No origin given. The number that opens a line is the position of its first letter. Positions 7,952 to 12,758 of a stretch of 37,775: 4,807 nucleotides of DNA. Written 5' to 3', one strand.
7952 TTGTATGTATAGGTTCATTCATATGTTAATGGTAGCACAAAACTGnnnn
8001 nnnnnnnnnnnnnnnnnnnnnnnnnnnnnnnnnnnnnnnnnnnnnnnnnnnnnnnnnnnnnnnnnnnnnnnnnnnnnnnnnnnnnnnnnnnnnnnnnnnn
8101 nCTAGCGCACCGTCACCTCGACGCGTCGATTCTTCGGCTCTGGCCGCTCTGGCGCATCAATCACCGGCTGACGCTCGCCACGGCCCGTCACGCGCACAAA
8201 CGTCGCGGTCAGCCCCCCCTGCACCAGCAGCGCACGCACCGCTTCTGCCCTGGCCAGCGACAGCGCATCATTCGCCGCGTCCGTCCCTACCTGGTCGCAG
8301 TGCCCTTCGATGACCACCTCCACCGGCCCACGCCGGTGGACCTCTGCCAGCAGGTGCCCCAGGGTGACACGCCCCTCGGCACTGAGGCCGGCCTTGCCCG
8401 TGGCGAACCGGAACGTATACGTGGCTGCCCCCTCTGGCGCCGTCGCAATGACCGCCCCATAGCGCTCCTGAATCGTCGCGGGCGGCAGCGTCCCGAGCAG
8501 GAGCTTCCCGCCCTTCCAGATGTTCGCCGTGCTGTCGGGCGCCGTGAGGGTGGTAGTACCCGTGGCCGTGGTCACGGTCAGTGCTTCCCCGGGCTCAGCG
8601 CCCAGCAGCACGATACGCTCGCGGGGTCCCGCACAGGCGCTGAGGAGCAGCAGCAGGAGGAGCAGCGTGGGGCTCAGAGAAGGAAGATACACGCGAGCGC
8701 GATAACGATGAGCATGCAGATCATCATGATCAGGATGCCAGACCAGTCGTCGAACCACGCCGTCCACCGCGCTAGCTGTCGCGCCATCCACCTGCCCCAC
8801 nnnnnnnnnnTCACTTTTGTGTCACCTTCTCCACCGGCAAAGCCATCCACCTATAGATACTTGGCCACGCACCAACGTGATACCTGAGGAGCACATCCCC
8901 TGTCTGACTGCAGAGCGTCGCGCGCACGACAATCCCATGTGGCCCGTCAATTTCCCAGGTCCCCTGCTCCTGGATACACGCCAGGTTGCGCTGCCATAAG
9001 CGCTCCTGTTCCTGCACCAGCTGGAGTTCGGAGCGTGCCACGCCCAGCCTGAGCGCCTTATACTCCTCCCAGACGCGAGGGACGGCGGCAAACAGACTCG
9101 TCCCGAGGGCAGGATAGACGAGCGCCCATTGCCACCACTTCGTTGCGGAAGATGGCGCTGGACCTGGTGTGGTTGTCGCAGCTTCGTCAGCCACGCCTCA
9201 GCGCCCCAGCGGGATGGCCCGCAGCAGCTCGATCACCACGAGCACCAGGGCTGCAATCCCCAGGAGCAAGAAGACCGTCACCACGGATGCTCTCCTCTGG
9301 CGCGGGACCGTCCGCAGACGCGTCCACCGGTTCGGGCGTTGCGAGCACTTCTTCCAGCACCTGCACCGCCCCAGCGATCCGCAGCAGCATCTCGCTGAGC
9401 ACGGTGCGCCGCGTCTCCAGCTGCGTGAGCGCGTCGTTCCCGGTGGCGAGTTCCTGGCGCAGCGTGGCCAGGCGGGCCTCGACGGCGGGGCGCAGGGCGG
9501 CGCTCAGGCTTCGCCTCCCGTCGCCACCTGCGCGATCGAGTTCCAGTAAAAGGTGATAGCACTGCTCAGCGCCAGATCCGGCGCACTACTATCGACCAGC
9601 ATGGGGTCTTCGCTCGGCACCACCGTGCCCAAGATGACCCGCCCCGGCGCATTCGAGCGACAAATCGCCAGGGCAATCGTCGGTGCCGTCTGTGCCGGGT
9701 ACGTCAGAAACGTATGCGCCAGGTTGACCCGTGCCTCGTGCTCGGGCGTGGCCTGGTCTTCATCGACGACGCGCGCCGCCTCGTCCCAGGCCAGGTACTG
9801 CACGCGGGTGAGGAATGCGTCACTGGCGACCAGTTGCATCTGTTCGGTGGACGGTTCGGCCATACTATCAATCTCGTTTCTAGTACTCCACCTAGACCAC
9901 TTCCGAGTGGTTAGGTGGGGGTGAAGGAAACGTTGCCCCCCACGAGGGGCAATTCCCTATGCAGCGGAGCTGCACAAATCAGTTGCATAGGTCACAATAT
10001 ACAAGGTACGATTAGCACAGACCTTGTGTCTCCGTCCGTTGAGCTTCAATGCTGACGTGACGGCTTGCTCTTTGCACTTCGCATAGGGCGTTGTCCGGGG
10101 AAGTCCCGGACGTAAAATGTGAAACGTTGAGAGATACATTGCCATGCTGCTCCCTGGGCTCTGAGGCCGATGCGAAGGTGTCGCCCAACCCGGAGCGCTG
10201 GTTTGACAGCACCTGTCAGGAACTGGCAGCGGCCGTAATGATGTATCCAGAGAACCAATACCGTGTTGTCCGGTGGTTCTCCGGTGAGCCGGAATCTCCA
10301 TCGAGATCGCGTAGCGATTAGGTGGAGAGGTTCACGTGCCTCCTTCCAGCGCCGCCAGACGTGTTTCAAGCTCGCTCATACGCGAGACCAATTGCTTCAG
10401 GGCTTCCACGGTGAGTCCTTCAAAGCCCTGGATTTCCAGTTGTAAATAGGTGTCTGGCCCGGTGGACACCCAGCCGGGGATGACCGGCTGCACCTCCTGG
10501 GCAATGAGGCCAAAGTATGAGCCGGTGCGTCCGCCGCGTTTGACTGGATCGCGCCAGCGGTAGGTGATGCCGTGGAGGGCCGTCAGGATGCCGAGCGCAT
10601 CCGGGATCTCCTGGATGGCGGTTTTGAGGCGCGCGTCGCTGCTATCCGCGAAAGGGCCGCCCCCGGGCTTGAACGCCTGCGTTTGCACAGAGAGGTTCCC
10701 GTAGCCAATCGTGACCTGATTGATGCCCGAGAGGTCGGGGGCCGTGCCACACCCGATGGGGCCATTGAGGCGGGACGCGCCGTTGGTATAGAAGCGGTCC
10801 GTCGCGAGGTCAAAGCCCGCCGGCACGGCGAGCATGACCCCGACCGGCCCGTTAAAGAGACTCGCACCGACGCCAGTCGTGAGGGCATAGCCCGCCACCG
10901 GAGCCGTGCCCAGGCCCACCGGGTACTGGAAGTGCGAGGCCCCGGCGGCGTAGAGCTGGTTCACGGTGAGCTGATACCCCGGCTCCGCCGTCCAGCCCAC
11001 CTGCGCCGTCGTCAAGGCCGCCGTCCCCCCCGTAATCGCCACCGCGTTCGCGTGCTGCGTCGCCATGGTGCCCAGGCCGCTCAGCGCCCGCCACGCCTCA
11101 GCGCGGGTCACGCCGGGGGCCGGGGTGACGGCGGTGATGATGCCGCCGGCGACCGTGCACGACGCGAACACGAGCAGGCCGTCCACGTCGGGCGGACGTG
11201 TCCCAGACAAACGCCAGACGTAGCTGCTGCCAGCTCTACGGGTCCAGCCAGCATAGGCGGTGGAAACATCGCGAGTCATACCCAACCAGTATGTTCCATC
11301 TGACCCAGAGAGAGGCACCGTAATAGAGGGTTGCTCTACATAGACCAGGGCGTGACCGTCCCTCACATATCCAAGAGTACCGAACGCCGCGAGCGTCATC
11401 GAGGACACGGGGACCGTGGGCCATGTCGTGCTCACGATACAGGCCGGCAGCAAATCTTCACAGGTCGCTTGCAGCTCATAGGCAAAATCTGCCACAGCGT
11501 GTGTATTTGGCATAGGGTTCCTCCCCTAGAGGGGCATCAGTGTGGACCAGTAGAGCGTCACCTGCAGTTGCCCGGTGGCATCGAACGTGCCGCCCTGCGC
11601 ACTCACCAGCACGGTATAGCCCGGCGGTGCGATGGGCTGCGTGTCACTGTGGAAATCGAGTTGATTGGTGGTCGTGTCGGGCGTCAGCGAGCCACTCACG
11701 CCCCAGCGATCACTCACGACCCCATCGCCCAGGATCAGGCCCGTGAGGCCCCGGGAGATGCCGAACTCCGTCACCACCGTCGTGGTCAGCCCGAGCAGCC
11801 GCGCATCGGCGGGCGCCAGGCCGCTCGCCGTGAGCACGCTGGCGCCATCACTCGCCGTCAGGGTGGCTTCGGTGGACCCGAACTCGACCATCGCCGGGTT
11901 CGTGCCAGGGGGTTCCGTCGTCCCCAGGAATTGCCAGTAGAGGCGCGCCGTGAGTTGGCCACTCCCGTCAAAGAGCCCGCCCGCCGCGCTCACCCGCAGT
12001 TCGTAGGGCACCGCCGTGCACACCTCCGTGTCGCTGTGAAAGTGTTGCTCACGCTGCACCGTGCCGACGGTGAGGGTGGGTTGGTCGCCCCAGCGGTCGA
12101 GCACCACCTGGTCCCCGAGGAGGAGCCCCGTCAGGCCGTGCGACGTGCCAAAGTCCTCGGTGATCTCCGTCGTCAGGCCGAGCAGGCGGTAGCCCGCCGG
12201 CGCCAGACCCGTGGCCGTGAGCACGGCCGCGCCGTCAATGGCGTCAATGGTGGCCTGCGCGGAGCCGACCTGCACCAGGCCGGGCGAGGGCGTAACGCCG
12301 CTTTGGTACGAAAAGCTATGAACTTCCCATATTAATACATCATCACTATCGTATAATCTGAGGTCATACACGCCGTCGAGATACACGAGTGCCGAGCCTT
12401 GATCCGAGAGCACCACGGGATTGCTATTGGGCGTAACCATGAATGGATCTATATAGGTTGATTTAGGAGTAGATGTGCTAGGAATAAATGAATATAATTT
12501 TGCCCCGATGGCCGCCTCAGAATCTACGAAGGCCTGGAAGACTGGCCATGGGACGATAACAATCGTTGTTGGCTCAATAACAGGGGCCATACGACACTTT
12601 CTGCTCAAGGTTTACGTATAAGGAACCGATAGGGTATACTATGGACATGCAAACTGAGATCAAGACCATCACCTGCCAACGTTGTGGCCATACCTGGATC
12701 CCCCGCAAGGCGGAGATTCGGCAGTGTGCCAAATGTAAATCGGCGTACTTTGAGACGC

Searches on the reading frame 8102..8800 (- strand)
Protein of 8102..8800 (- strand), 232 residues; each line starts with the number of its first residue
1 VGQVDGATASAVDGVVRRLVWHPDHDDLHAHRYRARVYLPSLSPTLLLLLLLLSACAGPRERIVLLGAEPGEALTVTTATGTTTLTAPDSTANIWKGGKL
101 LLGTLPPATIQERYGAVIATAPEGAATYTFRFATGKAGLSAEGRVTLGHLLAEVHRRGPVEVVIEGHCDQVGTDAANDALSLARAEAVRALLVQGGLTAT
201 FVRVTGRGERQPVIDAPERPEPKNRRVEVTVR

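Call 51: search_protein_families(library=phrogs, proteins=[window:8102-8800:-], max_evalue=0.001)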
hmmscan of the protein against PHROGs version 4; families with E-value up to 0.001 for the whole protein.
window:8102-8800:- (232 aa): 4 families
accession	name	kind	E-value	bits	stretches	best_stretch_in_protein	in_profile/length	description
phrog_7897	-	unknown function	9.8e-18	65.6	1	131-231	219-321/327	-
phrog_21158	-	unknown function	2.9e-07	31.2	1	132-230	161-263/308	-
phrog_15381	-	unknown function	1.1e-05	26.6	1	131-231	13-115/154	-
phrog_25518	-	unknown function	5.6e-05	23.2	1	162-230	449-521/526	-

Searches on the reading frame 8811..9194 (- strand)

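Call 52: search_protein_families(library=pfam, proteins=[window:8811-9194:-], max_evalue=0.01)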
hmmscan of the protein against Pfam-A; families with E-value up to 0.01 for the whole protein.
window:8811-9194:- (127 aa): 1 family
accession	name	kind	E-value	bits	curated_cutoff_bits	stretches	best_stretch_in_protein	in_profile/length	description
PF23666.2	Rcc01698_C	-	0.0011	19.7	27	1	31-82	7-58/98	Rcc01698-like, C-terminal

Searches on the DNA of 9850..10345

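Call 92: search_rna_families(source=window, start=9850, end=10345, threshold=evalue, max_evalue=5)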
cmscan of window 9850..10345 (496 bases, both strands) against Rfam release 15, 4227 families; matches with E-value up to 5: 0.
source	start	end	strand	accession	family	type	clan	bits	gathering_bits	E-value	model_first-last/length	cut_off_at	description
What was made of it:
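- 9879..10331 (+): Element C. It has the same 5' hairpin module and J box (9879-10019; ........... at 9988-9998), followed by a different structured payload ('C type', about 10020-10331). It lies antisense, between the minus-strand genes 9504-9863 and 10332-11513 (tail fibre). No Rfam match (call 92).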

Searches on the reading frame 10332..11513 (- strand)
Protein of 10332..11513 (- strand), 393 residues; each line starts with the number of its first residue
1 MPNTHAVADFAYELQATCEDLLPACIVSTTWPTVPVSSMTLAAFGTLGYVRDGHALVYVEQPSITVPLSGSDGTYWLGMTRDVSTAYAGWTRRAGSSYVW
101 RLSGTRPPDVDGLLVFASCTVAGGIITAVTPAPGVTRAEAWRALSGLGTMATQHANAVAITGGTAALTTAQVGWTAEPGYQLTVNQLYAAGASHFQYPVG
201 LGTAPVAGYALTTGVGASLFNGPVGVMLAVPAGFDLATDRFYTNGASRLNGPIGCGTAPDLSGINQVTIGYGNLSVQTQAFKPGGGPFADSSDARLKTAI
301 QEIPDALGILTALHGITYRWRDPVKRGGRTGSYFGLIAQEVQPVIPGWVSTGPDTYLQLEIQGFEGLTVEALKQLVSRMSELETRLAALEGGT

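Call 21: search_protein_families(library=pfam, proteins=[window:10332-11513:-], max_evalue=0.01)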
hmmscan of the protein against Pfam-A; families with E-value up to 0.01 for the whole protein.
window:10332-11513:- (393 aa): 1 family
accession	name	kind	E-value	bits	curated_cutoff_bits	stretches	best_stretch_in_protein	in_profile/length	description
PF13884.11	Peptidase_S74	-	4.1e-13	49.8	22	1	292-349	1-57/58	Chaperone of endosialidase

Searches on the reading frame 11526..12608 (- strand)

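Call 21: search_protein_families(library=pfam, proteins=[window:11526-12608:-], max_evalue=0.01)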
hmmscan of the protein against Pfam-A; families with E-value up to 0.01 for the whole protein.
window:11526-12608:- (360 aa): 0 families

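Call 51: search_protein_families(library=phrogs, proteins=[window:11526-12608:-], max_evalue=0.001)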
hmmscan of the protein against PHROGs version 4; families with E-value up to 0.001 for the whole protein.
window:11526-12608:- (360 aa): 1 family
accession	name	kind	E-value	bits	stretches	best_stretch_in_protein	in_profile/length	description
phrog_26190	-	unknown function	1.2e-05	25.8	1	21-104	10-94/260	-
